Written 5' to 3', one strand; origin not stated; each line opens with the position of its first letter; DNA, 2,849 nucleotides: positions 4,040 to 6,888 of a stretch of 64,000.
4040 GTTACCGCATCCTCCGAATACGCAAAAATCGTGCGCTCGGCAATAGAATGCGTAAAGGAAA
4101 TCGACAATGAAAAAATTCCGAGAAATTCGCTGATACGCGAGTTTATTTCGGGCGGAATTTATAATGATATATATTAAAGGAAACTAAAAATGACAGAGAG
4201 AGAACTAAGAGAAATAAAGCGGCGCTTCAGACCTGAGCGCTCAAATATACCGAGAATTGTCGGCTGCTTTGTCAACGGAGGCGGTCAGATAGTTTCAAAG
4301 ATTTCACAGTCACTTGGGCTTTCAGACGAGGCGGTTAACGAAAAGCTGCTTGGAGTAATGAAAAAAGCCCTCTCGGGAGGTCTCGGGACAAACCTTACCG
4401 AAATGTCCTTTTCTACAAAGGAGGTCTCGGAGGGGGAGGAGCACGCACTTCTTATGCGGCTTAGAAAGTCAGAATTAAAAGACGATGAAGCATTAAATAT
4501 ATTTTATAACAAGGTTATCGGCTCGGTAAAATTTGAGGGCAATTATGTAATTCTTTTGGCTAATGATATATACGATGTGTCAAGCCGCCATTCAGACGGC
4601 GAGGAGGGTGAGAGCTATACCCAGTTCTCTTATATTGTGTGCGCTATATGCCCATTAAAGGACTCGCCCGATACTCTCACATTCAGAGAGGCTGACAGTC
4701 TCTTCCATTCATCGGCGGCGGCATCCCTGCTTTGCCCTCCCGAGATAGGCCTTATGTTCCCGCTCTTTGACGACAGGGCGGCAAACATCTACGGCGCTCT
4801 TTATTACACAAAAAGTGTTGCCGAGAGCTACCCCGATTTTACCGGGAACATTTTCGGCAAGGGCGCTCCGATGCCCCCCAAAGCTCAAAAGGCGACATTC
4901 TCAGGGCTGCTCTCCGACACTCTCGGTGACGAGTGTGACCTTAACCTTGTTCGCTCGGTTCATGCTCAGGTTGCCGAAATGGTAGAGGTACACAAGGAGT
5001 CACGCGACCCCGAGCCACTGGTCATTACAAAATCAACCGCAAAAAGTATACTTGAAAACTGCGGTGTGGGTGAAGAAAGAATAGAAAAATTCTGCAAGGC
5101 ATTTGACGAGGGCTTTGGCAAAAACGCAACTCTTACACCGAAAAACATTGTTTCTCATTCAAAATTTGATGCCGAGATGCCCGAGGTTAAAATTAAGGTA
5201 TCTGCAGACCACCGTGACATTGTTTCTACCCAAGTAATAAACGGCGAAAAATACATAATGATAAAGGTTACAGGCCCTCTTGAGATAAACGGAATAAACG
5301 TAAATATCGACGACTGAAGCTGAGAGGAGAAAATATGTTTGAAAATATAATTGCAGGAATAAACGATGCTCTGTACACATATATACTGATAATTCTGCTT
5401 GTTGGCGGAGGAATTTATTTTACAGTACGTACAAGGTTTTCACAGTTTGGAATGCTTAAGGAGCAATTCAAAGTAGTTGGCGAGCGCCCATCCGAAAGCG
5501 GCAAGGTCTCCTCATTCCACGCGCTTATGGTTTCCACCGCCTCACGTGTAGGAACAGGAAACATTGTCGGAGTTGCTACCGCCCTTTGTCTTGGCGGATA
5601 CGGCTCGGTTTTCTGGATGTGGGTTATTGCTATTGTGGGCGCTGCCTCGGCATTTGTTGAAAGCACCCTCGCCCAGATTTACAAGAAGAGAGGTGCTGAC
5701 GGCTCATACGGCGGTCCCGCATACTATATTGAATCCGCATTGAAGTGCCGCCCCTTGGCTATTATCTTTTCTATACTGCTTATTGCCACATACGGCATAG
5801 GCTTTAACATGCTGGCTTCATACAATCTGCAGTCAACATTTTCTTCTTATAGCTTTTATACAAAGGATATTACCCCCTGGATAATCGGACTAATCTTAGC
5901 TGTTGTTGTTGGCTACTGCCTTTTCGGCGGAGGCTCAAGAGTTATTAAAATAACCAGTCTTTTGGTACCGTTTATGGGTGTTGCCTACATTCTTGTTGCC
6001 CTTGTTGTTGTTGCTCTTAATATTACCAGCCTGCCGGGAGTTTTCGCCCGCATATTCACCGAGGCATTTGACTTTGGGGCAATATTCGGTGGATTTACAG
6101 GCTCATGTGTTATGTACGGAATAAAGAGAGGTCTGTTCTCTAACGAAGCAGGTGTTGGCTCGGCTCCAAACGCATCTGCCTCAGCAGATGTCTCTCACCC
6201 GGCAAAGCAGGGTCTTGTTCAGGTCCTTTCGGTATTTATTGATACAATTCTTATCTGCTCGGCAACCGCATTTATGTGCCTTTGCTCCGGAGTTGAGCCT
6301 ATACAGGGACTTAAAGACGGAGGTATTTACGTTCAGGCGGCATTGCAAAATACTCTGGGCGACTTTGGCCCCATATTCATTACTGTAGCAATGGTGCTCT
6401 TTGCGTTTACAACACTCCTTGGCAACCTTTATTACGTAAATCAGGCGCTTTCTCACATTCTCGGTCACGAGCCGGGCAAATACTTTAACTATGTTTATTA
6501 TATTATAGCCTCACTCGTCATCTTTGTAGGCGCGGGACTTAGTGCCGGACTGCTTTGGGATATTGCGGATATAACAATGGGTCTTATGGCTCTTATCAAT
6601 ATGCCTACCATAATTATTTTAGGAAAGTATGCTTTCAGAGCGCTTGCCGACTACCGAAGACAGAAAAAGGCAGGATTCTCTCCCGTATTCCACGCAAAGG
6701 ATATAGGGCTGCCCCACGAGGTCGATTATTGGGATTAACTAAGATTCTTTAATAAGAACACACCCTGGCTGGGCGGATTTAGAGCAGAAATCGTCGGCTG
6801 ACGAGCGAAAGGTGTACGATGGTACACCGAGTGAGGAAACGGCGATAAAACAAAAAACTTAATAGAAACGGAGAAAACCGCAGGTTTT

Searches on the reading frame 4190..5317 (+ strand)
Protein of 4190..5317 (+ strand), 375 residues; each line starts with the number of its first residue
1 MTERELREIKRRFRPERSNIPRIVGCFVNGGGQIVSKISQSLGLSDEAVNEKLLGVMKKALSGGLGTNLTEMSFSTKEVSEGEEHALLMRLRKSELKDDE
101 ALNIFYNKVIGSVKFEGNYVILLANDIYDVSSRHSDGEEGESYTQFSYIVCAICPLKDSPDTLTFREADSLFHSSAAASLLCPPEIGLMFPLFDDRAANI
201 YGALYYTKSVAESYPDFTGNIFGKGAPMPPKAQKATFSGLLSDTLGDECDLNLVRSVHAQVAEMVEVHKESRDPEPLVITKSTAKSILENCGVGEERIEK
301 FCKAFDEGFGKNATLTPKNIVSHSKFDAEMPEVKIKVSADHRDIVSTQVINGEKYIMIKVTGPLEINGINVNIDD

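Call 76: search_protein_families(library=pfam, proteins=[window:4190-5317:+], max_evalue=0.00001)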
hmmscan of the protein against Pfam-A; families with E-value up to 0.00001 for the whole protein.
window:4190-5317:+ (375 aa): 1 family
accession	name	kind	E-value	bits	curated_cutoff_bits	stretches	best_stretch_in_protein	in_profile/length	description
PF14199.11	DUF4317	-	3.4e-114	382.3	27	1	1-369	1-370/370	Domain of unknown function (DUF4317)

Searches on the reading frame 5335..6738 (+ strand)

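Call 76: search_protein_families(library=pfam, proteins=[window:5335-6738:+], max_evalue=0.00001)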
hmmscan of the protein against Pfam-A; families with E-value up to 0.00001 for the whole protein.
window:5335-6738:+ (467 aa): 1 family
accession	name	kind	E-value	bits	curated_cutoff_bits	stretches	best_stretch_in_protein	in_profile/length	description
PF01235.23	Na_Ala_symp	-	2.5e-147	491.7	24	1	51-452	6-392/392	Sodium:alanine symporter family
